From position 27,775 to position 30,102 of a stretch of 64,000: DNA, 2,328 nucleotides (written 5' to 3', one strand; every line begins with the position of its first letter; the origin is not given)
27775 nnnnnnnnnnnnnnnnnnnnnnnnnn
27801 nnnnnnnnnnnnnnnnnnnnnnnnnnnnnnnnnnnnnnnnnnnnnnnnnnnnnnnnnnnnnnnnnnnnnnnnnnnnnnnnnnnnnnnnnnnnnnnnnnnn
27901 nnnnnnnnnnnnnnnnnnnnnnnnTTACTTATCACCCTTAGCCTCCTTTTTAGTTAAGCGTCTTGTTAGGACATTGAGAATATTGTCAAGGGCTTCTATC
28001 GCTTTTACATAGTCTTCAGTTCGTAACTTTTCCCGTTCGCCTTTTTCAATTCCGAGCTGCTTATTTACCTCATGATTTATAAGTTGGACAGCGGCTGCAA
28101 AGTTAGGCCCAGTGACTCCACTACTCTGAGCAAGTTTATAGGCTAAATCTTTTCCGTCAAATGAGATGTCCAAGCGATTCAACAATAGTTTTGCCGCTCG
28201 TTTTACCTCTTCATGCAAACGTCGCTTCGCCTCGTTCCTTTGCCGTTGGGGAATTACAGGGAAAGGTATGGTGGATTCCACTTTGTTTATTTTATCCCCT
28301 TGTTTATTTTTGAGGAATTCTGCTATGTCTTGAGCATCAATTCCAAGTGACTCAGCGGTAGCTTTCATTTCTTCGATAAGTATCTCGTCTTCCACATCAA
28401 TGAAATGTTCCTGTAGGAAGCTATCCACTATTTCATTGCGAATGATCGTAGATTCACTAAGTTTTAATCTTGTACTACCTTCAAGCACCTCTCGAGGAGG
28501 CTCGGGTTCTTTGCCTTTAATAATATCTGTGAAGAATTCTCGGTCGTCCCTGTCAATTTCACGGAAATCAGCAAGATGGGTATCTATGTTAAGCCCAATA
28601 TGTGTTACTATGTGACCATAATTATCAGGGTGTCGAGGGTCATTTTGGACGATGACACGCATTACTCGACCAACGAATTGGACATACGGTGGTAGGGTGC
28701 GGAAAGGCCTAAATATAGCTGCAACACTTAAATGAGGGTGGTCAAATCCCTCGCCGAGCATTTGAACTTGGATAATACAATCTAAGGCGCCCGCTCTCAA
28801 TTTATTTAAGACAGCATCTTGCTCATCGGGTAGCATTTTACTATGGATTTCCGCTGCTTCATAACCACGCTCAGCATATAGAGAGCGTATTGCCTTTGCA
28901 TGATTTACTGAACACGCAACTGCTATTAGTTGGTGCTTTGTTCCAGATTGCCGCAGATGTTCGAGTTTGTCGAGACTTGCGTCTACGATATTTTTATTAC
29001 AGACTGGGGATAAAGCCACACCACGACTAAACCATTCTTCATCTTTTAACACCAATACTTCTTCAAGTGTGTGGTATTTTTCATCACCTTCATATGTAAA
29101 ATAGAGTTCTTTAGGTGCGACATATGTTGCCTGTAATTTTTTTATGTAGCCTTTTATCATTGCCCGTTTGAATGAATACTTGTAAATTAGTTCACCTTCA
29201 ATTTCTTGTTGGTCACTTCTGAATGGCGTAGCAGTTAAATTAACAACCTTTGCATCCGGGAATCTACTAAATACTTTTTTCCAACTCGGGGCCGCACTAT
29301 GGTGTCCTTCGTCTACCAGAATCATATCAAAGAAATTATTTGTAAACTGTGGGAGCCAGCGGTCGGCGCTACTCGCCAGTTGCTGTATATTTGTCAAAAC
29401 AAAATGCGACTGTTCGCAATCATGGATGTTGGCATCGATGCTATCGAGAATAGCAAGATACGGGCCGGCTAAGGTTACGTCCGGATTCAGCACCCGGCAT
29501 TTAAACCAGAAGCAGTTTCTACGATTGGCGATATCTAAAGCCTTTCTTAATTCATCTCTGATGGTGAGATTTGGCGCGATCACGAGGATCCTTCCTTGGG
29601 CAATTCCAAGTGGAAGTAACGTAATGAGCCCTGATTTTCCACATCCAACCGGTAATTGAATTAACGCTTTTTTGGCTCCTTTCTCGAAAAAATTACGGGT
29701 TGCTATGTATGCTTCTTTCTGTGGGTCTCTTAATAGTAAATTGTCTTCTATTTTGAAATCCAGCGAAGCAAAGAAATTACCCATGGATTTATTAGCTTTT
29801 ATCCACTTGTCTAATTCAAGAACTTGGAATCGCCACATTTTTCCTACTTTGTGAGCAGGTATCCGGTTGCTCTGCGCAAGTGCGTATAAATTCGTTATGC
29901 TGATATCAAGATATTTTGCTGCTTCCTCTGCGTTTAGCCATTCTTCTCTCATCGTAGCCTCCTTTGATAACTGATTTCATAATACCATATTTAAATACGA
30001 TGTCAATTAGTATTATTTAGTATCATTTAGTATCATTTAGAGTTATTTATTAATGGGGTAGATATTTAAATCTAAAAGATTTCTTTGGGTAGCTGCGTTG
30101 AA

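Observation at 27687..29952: Two-gene module: HTH-fused SF2 (ResIII/DEAH-type) helicase plus a small Zn-ribbon protein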

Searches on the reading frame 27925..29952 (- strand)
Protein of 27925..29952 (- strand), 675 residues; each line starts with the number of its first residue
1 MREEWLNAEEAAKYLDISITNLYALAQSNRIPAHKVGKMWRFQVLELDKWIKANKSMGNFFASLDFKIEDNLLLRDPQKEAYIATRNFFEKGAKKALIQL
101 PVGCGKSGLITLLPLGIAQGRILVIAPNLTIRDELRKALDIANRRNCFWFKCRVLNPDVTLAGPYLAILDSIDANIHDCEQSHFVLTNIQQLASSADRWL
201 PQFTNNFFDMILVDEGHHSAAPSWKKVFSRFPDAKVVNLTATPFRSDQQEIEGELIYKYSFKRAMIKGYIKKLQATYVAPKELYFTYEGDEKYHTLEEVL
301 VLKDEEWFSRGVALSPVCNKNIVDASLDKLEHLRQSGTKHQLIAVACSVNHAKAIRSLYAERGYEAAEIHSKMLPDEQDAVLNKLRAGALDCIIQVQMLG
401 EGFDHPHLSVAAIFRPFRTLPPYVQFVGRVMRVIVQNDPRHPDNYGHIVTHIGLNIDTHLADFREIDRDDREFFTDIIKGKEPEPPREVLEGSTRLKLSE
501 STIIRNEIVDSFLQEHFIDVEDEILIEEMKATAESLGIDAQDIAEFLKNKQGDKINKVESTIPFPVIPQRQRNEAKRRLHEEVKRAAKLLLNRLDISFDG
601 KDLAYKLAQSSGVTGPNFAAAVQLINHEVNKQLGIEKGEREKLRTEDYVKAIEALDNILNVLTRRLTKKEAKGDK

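Call 3: search_protein_families(library=pfam, proteins=[window:27925-29952:-], max_evalue=0.01)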
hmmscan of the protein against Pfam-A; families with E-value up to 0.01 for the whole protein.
window:27925-29952:- (675 aa): 5 families
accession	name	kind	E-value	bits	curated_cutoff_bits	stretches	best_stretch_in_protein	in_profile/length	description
PF04851.21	ResIII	-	7.3e-25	88.2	22.5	1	73-245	3-164/164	Type III restriction enzyme, res subunit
PF00271.37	Helicase_C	-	2.7e-13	50.6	23.5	1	329-433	5-109/110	Helicase conserved C-terminal domain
PF12728.13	HTH_17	-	6.1e-13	49.3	27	1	5-54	1-50/51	Helix-turn-helix domain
PF18766.7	SWI2_SNF2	-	5.7e-06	26.6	26.7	1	180-274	91-189/221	SWI2/SNF2 ATPase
PF00270.35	DEAD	-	0.0026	17.9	26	1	93-249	14-165/167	DEAD/DEAH box helicase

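Call 4: search_protein_families(library=padloc, proteins=[window:27925-29952:-], max_evalue=0.01)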
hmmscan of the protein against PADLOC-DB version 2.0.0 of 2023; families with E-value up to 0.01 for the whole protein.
window:27925-29952:- (675 aa): 12 families
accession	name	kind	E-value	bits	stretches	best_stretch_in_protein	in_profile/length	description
PDLC03658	mREase_IV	-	1.8e-15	53.8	1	181-433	311-545/953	Type IV methyl-directed restriction enzyme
PDLC03659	mREase_IV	-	1.6e-13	47.5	1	180-433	312-553/945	Type IV methyl-directed restriction enzyme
PDLC02707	PbeA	-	6.8e-13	46.1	1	175-433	347-617/672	PbeA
PDLC02704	PbeA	-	1.6e-10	38.1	1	180-433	358-631/682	PbeA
PDLC03049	REase_I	-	2.6e-08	30.4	1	197-271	274-354/807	Type I restriction enzyme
PDLC02706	PbeA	-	1.5e-06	25.1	1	376-433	602-659/722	PbeA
PDLC04133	mad1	-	2.1e-06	26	1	2-60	2-60/60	mads_1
PDLC03047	REase_I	-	2.9e-05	20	1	198-465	447-728/1107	Type I restriction enzyme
PDLC02870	DpdF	-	0.00012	18.8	1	336-432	223-319/534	DpdF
PDLC02705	PbeA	-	0.0021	14.3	1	345-433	531-620/691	PbeA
PDLC01770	Cas3g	-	0.0085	12.6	0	338-434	250-342/733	-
PDLC02703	PbeA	-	0.0089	12.7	0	376-452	542-614/626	PbeA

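Call 5: search_protein_families(library=ncbifam, proteins=[window:27925-29952:-], max_evalue=0.01)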
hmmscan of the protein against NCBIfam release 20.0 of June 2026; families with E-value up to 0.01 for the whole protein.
window:27925-29952:- (675 aa): 10 families
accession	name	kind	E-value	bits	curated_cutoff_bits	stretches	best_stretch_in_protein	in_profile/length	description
NF053632.1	heli_RadD_YejH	equivalog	2.7e-22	78.8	720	2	182-434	88-343/573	DNA repair helicase RadD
NF047737.1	antiphage_MADS1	equivalog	8.3e-14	51.6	80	1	3-51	1-49/49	methylation-associated defense system helix-turn-helix domain-containing protein MAD1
NF046051.1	restrict_EcoAI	equivalog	1.7e-11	43.3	550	1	187-274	252-347/768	EcoAI/FtnUII family type I restriction enzme subunit R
TIGR01764.1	excise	domain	1.9e-10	41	28.8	1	8-53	4-49/49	excisionase family DNA-binding protein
TIGR00631.1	uvrb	equivalog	3.5e-07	28.9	750.1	1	338-415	441-519/658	excinuclease ABC subunit UvrB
NF003673.1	PRK05298.1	equivalog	8.8e-07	27.6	743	1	326-430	432-539/653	excinuclease ABC subunit UvrB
TIGR04095.1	dnd_restrict_1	equivalog_domain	3.8e-06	26.2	600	1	182-432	109-382/451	DNA phosphorothioation system restriction enzyme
NF008521.0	PRK11448.1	equivalog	1.1e-05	23.6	729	1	223-271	575-621/1123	type I restriction-modification system endonuclease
NF046055.1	restr_BPTD_3080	equivalog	0.0017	16.4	800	0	365-432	548-616/970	BPTD_3080 family restriction endonuclease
TIGR00643.1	recG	equivalog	0.0067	15.2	659.4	0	363-432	482-552/629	ATP-dependent DNA helicase RecG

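Call 6: search_protein_families(library=phrogs, proteins=[window:27925-29952:-], max_evalue=0.01)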
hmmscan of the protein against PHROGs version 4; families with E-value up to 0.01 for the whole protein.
window:27925-29952:- (675 aa): 8 families
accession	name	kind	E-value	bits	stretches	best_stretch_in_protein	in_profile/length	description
phrog_16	-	DNA, RNA and nucleotide metabolism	8.5e-54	184.1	1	68-643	267-756/986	DNA helicase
phrog_66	-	integration and excision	2.3e-08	35.1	1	3-56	91-145/412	excisionase and transcriptional regulator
phrog_7338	-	unknown function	2.4e-07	31.9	1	5-56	30-82/87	-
phrog_15534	-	DNA, RNA and nucleotide metabolism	5.4e-07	31.1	1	3-55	41-92/93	HTH DNA binding protein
phrog_16694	-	unknown function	9.1e-07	28.2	1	201-271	394-481/1010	-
phrog_25665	-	integration and excision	3.1e-05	25.1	1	3-55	23-75/93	excisionase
phrog_668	-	DNA, RNA and nucleotide metabolism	0.0011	19.7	1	3-59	61-118/181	HTH DNA binding protein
phrog_27849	-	unknown function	0.0073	15.5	0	329-414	435-521/664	-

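Call 7: search_solved_structures(query=window:27925-29952:-, max_evalue=0.01)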
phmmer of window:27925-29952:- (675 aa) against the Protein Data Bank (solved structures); distinct sequences matched with E-value up to 0.01: 21.
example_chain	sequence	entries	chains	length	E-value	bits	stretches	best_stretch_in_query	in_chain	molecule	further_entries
6jde_B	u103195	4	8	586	9.5e-14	53.9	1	74-433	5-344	Putative DNA repair helicase RadD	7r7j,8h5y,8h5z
7clg_A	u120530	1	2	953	5e-13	51.5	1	182-433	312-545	Putative helicase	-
6p4f_A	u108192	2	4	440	7.2e-09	37.8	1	205-432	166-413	DNA-dependent ATPase XPBII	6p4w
5tnu_A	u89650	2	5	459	8.8e-09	37.5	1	205-432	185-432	DNA-dependent ATPase XPBII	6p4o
3h1t_A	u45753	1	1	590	9.3e-07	30.8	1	199-272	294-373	Type I site-specific restriction-modification system, R (Restriction) subunit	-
1c4o_A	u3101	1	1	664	1.4e-06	30.2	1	324-415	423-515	DNA NUCLEOTIDE EXCISION REPAIR ENZYME UVRB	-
1d2m_A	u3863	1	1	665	1.4e-06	30.1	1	324-415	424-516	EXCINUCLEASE ABC SUBUNIT B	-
6p66_A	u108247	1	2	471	1.4e-05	26.8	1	326-432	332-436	DNA repair protein RAD25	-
2fwr_A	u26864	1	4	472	1.5e-05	26.8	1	326-432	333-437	DNA repair protein RAD25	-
3uwx_B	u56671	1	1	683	0.0015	20.2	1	346-416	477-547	UvrABC system protein B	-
1t5l_A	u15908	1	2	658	0.0017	20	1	345-416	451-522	UvrABC system protein B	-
2fdc_A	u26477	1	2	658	0.0018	20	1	345-416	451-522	UvrABC system protein B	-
2fzl_A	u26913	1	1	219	0.0018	20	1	326-432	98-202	DNA repair protein RAD25, XPB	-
1d9x_A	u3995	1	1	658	0.0018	19.9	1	345-416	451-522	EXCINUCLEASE UVRABC COMPONENT UVRB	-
1d9z_A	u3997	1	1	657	0.0018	19.9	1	345-416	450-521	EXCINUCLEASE UVRABC COMPONENT UVRB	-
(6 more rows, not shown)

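Call 10: find_homologous_proteins(query=window:27925-29952:-, max_evalue=1e-10)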
Query window:27925-29952:- (675 aa): 3886 proteins with E <= 1e-10 among 8000 candidates; the best 120 are listed.
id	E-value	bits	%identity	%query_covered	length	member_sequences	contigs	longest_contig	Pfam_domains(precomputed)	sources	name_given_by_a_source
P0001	0.0e+0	1531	100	100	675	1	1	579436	PF12728.14,PF18766.8,PF00271.38,PF04851.22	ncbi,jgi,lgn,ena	ncbi:MAG: DEAD/DEAH box helicase family protein [Candidatus Omnitrophota bacterium]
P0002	0.0e+0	1331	84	100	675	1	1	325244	PF12728.14,PF18766.8,PF00271.38,PF04851.22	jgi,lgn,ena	-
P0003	0.0e+0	1312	85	100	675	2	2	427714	PF12728.14,PF18766.8,PF00271.38,PF04851.22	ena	-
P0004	0.0e+0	1309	83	100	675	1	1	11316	PF12728.14,PF18766.8,PF00271.38,PF04851.22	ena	-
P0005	0.0e+0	1215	78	100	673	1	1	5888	PF12728.14,PF18766.8,PF00271.38,PF04851.22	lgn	-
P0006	0.0e+0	1191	76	100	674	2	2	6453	PF12728.14,PF00270.36,PF00271.38,PF04851.22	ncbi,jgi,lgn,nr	ncbi:MAG: helix-turn-helix domain-containing protein [Planctomycetes bacterium]|nr:helix-turn-helix 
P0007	0.0e+0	1190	76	100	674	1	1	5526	PF12728.14,PF00270.36,PF00271.38,PF04851.22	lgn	-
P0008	0.0e+0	1182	75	99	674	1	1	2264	PF12728.14,PF00270.36,PF18766.8,PF00271.38,PF04851.22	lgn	-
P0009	0.0e+0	1174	74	100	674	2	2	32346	PF12728.14,PF00270.36,PF18766.8,PF00271.38,PF04851.22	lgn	-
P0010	0.0e+0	1169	75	99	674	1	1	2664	PF12728.14,PF00270.36,PF18766.8,PF00271.38,PF04851.22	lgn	-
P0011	0.0e+0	1153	73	99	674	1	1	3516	PF12728.14,PF00270.36,PF18766.8,PF00271.38,PF04851.22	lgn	-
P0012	0.0e+0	1104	70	100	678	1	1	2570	PF12728.14,PF00270.36,PF18766.8,PF00271.38,PF04851.22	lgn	-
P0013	0.0e+0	1084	68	100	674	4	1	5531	PF12728.14,PF18766.8,PF00271.38,PF04851.22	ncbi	-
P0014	0.0e+0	1066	67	99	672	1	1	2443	PF12728.14,PF18766.8,PF00271.38,PF04851.22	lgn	-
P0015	0.0e+0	1066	68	99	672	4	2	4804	PF12728.14,PF18766.8,PF00271.38,PF04851.22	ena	-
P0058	0.0e+0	1032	65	99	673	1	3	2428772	PF12728.14,PF18766.8,PF00271.38,PF04851.22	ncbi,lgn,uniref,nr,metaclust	ncbi:DEAD/DEAH box helicase family protein [Desulfospira joergensenii]|uniref:DEAD/DEAH box helicase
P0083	0.0e+0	1020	65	99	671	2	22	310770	PF12728.14,PF00270.36,PF18766.8,PF00271.38,PF04851.22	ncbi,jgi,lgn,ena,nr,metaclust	ncbi:MAG TPA: DEAD/DEAH box helicase family protein [Syntrophales bacterium]|nr:DEAD/DEAH box helica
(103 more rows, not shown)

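Call 12: find_encoding_contigs(protein=P0058, flank=10000, max_places=3)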
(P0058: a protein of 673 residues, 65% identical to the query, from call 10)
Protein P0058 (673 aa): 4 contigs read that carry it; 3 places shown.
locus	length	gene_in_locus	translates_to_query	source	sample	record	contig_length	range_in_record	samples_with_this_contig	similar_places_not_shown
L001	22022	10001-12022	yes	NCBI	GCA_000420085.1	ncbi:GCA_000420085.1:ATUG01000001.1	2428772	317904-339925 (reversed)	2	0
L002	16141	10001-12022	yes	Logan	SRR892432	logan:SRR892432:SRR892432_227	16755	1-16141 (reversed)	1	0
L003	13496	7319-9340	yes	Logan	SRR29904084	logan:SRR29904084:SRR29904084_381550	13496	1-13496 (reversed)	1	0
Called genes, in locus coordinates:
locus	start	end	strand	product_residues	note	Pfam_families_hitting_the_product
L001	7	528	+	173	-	PF00156:Pribosyltran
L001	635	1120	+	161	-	-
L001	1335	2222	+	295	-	PF00528:BPD_transp_1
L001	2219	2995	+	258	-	PF02463:SMC_N (weak), PF00005:ABC_tran, PF13304:AAA_21 (faint)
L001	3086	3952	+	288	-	PF00497:SBP_bac_3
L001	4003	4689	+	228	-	PF07302:AroM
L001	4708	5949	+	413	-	PF07969:Amidohydro_3 (weak), PF01979:Amidohydro_1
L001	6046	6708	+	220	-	PF00392:GntR, PF01325:Fe_dep_repress (weak), PF07729:FCD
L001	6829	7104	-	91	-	PF12844:HTH_19 (weak), PF13443:HTH_26 (weak), PF13560:HTH_31, PF01381:HTH_3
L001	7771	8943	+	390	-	PF00155:Aminotran_1_2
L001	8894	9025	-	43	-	-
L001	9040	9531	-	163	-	PF00583:Acetyltransf_1, PF13673:Acetyltransf_10, PF13508:Acetyltransf_7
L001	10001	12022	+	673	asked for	PF12728:HTH_17, PF04851:ResIII, PF18766:SWI2_SNF2 (weak), PF00271:Helicase_C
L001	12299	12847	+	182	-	-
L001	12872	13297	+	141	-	PF11215:DUF3010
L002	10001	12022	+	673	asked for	PF12728:HTH_17, PF04851:ResIII, PF18766:SWI2_SNF2 (weak), PF00271:Helicase_C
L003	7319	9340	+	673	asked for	PF12728:HTH_17, PF04851:ResIII, PF18766:SWI2_SNF2 (weak), PF00271:Helicase_C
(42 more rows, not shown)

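Call 17: find_related_loci(query=A1, collection=genome_contigs, flank=10000)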
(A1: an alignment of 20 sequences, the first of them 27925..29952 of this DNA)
Query A1 (675 aa) in genome_contigs; peptide patterns used: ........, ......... (x = any residue, [..] = any of these).
599 stretches matched a pattern (row limit reached: there are more); 501 encode a relative of the query (tblastn E <= 1e-3); the best 80 are kept; 80 distinct loci.
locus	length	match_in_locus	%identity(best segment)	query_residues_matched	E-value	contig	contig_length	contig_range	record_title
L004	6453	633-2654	76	1-674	0e+0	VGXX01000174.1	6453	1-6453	MAG: Planctomycetota bacterium isolate M_DeepCast_100m_m2_243 M_DeepCast_100m_m2_243_Ga0194119_10025235, whole genome sh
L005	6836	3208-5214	66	1-670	0e+0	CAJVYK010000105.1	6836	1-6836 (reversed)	TPA_asm: uncultured bacterium isolate DRR093005_bin.34_MetaBAT_v2.12.1_MAG genome assembly, contig: NODE_4274_length_683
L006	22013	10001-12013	66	3-674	0e+0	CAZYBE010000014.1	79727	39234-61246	MAG TPA_asm: uncultured Eubacteriales bacterium isolate binchicken_co376_124 genome assembly, contig: NODE_206_length_79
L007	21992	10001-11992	67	1-665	0e+0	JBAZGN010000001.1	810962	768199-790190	MAG: Candidatus Omnitrophota bacterium isolate SO_2017_LW3_46 NODE_6_length_810962_cov_4.668257_LW162_2017, whole genome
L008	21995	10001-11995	66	4-670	0e+0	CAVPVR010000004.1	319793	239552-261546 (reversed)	MAG: uncultured delta proteobacterium isolate MFD09964.bin.1.66 genome assembly, contig: contig_14692, whole genome shot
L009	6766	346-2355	65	4-674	0e+0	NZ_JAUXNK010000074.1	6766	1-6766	MAG: Methanolobus sp. isolate C1_concoct.bin.76 C1_k141_194785, whole genome shotgun sequence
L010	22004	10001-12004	65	4-671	0e+0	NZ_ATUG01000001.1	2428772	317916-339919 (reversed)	Desulfospira joergensenii DSM 10085 F608DRAFT_scaffold00001.1_C, whole genome shotgun sequence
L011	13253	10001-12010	63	5-675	0e+0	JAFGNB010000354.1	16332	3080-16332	MAG: Chitinispirillaceae bacterium isolate Zod_Metabat.521 k87_13268448, whole genome shotgun sequence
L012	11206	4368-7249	63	5-672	0e+0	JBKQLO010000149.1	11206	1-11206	MAG: Terriglobales bacterium isolate CRr3G3H3I__bin_105 CRr3G3H3I_000000188913, whole genome shotgun sequence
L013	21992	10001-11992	62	5-670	0e+0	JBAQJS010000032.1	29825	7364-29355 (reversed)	MAG: Candidatus Acidiferrales bacterium isolate MFD06488_ilm_asm_bin26 k127_156707, whole genome shotgun sequence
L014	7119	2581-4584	60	5-672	0e+0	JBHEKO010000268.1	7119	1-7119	MAG: Candidatus Hydrogenedentales bacterium isolate bin.191 k141_6085040, whole genome shotgun sequence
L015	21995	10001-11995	58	2-670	0e+0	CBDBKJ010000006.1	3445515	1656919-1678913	MAG: Vicinamibacterales bacterium isolate 439a5d20-bfdb-4aba-b463-0bc3b0a73bd6 genome assembly, contig: contig_6, whole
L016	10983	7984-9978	57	2-670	0e+0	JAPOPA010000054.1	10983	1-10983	MAG: Chloroflexota bacterium isolate APA_bin_48 c_000000488517, whole genome shotgun sequence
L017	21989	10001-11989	58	4-670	0e+0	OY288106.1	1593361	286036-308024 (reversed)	MAG: uncultured candidatus Porisulfidus sp. isolate caeacd0d-8b14-42db-aaa0-72ba3dde193c genome assembly, chromosome: 1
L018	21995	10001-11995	56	2-670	0e+0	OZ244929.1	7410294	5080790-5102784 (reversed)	MAG: Spirochaetia bacterium isolate 8068e3ae-2514-4771-9ed6-15a7f5772894 genome assembly, chromosome: 1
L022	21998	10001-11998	55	1-668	0e+0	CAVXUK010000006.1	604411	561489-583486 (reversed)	MAG: uncultured proteobacterium isolate MFD06092.bin.2.177 genome assembly, contig: contig_328, whole genome shotgun seq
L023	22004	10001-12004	55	1-670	0e+0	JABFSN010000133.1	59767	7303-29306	MAG: Phycisphaerales bacterium isolate WB-IL-13 seq_173, whole genome shotgun sequence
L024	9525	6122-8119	55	1-668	0e+0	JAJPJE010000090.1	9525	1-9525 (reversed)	MAG: Terriglobia bacterium isolate Centralia_MAG_427 k107_7260029, whole genome shotgun sequence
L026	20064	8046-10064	54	1-675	0e+0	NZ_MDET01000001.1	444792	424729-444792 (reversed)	Manganibacter manganicus strain JH-7 JH-7_scaffold1, whole genome shotgun sequence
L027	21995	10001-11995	54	5-671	0e+0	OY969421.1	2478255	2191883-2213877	MAG: Candidatus Eremiobacteraeota bacterium isolate MFD09603.bin.1.270 genome assembly, chromosome: 1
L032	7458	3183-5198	54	1-675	0e+0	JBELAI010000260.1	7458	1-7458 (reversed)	MAG: Terracidiphilus sp. isolate SPRUCE 8 SPRUCE_8_260, whole genome shotgun sequence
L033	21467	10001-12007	54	1-668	0e+0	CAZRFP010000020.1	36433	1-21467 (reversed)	MAG TPA_asm: uncultured Planctomycetaceae bacterium isolate SRP193661_co1_189 genome assembly, contig: NODE_1196_length_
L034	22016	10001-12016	54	1-673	0e+0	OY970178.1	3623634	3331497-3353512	MAG: Candidatus Eisenbacteria bacterium isolate MFD05942.bin.c.1 genome assembly, chromosome: 1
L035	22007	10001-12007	54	3-675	0e+0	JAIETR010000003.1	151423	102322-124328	MAG: Qipengyuania sp. isolate time.spades.CONCOCT.2.5kb_019 c_000000000001, whole genome shotgun sequence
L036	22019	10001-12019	53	1-675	0e+0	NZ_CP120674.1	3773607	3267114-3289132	Nitratireductor sp. L15S-10 chromosome, complete genome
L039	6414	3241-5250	52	5-675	0e+0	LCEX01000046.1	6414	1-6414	MAG: Candidatus Gottesmanbacteria bacterium GW2011_GWC1_43_10 UV55_C0046, whole genome shotgun sequence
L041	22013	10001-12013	53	1-674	0e+0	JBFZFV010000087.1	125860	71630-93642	MAG: Candidatus Zixiibacteriota bacterium isolate PPR_0627 PPR_0627.fa_k121_956267, whole genome shotgun sequence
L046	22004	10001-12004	52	4-675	0e+0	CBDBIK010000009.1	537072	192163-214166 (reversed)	MAG: Alphaproteobacteria bacterium isolate 1a97d2cb-4146-4d29-859b-b015aa2b6357 genome assembly, contig: contig_9, whole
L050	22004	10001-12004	54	4-675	0e+0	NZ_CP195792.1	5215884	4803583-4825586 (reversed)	Planctomicrobium sp. SH664 chromosome, complete genome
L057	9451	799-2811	53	2-675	0e+0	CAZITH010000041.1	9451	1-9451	MAG TPA_asm: uncultured Gammaproteobacteria bacterium isolate SRP135725_co1_94 genome assembly, contig: NODE_10356_lengt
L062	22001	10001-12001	53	5-675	0e+0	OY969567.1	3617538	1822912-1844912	MAG: uncultured Chloroflexia bacterium isolate MFD01561.bin.c.1 genome assembly, chromosome: 1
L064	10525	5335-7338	53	3-675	0e+0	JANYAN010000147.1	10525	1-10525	MAG: Burkholderiales bacterium isolate GL140_5_metabat_307_sub GL140_5_k141_1432747, whole genome shotgun sequence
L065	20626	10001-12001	52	1-671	0e+0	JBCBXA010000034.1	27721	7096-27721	MAG: Pseudomonadota bacterium isolate J06649_2 NODE_34_length_27721_cov_4.393756, whole genome shotgun sequence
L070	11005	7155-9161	53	4-675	0e+0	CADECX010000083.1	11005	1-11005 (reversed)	MAG: uncultured Alphaproteobacteria bacterium isolate Alphaproteobacteria sp. RBC027 genome assembly, contig: MAG027_83,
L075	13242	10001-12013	52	5-675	0e+0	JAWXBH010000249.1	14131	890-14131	MAG: bacterium isolate MP6IB1.110 k99_1818994, whole genome shotgun sequence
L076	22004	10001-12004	53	1-666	0e+0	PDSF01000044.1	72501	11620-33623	MAG: Planctomycetota bacterium isolate DOLJORAL78_63_9 DolJOral78_scaffold_321, whole genome shotgun sequence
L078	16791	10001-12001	53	5-675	0e+0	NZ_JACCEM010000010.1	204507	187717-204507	Parapusillimonas granuli strain LMG 24012 NODE_10_length_204590_cov_74.513095, whole genome shotgun sequence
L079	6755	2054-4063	51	5-675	0e+0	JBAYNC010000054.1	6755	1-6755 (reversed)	MAG: Patescibacteria group bacterium isolate SO_2016_LW1_55 scaffold16766_LW64-88_2016, whole genome shotgun sequence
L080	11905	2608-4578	51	3-668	0e+0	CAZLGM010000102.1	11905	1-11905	MAG TPA_asm: uncultured Desulfocapsaceae bacterium isolate SRP077602_co1_307 genome assembly, contig: NODE_16241_length_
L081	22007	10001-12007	51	3-675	0e+0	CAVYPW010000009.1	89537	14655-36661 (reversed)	MAG: uncultured Alphaproteobacteria bacterium isolate MFD05512.bin.1.45 genome assembly, contig: contig_47715, whole gen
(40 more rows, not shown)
